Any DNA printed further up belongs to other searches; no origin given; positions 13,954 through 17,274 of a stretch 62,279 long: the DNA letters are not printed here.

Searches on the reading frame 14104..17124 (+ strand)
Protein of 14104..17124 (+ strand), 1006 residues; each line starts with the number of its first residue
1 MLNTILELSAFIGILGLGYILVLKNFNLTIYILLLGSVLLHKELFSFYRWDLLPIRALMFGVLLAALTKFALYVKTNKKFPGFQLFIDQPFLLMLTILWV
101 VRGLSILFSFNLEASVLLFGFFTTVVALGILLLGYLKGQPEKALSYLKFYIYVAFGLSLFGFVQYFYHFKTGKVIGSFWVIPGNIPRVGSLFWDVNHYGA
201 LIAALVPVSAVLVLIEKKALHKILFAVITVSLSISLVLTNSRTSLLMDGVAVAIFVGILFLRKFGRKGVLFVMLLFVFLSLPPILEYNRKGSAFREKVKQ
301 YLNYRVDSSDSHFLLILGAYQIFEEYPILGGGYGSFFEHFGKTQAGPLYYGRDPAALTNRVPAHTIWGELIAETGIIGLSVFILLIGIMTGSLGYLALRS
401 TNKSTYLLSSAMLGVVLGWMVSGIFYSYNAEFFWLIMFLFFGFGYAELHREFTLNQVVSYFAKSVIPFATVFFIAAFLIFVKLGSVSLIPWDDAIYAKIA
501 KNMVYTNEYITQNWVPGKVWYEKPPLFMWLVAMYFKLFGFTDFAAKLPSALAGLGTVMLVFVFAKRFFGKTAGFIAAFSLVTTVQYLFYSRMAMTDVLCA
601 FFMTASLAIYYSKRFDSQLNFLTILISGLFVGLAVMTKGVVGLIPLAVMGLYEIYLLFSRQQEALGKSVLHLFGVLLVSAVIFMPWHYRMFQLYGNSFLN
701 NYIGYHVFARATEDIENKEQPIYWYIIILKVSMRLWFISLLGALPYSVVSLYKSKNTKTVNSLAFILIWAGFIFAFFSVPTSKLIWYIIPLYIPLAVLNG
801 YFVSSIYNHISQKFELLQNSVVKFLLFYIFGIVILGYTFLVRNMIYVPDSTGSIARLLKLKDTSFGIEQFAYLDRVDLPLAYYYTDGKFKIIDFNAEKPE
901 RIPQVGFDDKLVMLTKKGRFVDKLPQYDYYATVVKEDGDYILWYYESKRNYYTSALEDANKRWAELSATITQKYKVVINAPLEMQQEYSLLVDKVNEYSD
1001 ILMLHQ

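Call 47: search_protein_families(library=ncbifam, proteins=[window:14104-17124:+], max_evalue=0.00001)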
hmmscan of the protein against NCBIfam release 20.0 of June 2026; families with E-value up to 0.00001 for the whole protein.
window:14104-17124:+ (1006 aa): 3 families
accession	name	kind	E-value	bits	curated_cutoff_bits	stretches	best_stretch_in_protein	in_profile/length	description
NF009784.2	PRK13279.1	equivalog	2.3e-27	95.8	567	1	469-848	10-378/539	lipid IV(A) 4-amino-4-deoxy-L-arabinosyltransferase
TIGR03663.1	TIGR03663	subfamily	1.7e-15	57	126.25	1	468-815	4-348/435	flippase activity-associated protein Agl23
TIGR03097.1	PEP_O_lig_1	hypoth_equivalog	1.5e-10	40.5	188.1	1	59-428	47-387/408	putative O-glycosylation ligase, exosortase A system-associated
